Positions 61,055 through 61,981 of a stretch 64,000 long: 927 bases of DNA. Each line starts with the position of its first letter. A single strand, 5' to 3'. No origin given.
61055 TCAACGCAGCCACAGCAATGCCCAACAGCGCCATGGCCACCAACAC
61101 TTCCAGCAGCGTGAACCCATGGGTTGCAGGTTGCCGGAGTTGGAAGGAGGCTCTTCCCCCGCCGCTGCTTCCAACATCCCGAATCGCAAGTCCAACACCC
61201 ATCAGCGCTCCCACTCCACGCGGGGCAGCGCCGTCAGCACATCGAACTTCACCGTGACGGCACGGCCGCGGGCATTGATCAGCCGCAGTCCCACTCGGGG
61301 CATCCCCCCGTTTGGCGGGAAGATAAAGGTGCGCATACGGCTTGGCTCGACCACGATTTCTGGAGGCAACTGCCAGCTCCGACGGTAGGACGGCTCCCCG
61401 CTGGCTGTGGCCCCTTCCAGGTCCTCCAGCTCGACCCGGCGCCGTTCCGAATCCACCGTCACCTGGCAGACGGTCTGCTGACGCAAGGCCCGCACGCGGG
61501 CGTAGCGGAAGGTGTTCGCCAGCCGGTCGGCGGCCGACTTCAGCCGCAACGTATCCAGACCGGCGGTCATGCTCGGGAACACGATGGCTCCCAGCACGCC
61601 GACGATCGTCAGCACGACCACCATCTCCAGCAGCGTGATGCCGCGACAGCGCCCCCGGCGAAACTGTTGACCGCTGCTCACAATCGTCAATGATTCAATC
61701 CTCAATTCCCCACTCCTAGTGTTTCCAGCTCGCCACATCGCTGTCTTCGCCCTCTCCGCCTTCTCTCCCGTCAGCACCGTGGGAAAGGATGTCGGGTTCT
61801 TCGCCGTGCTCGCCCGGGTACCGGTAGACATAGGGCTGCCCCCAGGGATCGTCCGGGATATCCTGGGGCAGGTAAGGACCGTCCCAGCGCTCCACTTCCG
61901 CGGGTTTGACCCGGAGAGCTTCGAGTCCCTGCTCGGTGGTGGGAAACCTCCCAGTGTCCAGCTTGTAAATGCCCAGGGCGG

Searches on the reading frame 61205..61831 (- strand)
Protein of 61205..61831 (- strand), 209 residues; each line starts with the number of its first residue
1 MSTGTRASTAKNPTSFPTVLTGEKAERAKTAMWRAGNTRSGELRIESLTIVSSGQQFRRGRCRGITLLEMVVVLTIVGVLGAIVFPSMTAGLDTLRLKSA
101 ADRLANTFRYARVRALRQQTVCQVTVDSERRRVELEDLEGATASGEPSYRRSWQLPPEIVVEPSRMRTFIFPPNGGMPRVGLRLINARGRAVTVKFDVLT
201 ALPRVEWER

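Call 46: search_protein_families(library=pfam, proteins=[window:61205-61831:-], max_evalue=0.01)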
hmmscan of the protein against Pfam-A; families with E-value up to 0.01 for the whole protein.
window:61205-61831:- (209 aa): 2 families
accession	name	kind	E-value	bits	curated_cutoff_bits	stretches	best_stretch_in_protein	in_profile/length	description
PF07963.17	N_methyl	-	2e-06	27.6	21.2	1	61-85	3-27/27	Prokaryotic N-terminal methylation motif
PF12019.13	GspH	-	0.00013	22.9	21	1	100-194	1-104/108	Type II transport protein GspH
